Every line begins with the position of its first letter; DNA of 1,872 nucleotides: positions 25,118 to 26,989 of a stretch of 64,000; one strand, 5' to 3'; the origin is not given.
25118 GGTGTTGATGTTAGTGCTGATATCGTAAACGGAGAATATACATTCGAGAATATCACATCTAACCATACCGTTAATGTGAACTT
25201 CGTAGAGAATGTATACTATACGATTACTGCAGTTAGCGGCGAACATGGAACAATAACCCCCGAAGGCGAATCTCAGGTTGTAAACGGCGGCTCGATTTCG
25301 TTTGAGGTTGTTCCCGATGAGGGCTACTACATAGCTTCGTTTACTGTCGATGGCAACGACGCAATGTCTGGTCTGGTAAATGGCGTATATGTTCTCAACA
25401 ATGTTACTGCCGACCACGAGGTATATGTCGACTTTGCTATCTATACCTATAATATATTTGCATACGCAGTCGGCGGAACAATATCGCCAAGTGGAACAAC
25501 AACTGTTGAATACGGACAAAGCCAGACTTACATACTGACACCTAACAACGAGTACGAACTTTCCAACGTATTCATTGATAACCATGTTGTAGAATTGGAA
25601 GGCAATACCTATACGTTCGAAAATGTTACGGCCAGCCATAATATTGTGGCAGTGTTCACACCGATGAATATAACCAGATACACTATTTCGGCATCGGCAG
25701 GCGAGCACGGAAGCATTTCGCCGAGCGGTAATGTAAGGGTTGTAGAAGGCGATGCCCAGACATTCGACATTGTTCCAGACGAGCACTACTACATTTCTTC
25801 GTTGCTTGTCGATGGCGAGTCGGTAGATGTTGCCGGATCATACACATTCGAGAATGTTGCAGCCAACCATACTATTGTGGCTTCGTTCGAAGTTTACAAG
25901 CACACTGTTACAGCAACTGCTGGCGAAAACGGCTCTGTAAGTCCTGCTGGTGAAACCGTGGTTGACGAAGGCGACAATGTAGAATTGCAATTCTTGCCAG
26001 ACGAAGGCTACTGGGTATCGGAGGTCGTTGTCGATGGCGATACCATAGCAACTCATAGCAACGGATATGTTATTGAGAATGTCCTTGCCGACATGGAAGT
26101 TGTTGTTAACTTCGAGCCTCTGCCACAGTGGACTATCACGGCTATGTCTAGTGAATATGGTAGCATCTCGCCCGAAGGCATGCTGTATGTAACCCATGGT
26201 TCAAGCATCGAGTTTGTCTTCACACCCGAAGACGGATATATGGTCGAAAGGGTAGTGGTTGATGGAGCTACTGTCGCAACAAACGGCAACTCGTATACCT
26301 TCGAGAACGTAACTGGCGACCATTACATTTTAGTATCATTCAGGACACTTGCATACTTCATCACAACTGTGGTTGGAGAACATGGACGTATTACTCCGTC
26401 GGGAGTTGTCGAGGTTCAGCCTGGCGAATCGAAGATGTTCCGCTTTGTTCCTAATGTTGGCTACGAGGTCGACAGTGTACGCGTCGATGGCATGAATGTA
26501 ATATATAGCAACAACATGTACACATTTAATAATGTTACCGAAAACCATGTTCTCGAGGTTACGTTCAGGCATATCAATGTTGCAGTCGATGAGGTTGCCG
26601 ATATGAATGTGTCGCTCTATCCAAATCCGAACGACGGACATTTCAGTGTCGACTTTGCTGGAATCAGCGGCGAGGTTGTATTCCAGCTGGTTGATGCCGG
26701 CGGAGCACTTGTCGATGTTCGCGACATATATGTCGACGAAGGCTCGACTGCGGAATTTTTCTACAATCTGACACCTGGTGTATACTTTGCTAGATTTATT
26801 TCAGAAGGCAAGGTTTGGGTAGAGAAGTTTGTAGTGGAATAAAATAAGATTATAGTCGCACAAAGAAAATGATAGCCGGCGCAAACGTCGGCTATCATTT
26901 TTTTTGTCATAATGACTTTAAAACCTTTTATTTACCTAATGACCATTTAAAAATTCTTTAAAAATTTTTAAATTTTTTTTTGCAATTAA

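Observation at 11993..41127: Back-to-back giant T9SS cargo genes (4949 aa with type-A CTD, 4500 aa with type-B CTD) forming a 29-kb surface-protein locus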

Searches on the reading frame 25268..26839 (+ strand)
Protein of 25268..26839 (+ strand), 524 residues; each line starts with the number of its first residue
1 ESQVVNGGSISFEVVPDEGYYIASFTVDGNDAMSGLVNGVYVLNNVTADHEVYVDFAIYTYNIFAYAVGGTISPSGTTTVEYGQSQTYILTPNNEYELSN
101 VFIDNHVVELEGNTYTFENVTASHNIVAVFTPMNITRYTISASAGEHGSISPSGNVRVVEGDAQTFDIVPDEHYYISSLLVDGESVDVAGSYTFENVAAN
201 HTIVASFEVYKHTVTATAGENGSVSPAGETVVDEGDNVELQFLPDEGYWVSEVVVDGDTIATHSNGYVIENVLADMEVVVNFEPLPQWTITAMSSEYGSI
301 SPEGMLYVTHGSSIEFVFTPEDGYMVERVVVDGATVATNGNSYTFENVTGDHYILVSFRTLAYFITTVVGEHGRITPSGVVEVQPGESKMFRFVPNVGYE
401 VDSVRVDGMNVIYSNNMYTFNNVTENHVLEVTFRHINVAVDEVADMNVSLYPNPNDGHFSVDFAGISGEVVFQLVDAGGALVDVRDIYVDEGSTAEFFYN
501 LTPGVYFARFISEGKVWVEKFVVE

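Call 14: search_protein_families(library=pfam, proteins=[window:25268-26839:+], max_evalue=0.01)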
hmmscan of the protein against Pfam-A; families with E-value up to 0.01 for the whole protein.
window:25268-26839:+ (524 aa): 2 families
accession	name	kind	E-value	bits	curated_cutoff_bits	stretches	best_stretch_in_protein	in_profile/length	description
PF18998.6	Flg_new_2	-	2.5e-23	82.3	23.6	2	212-263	1-51/73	Divergent InlB B-repeat domain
PF18962.6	Por_Secre_tail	-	4.4e-06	27.3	27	1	450-523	1-75/75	Secretion system C-terminal sorting domain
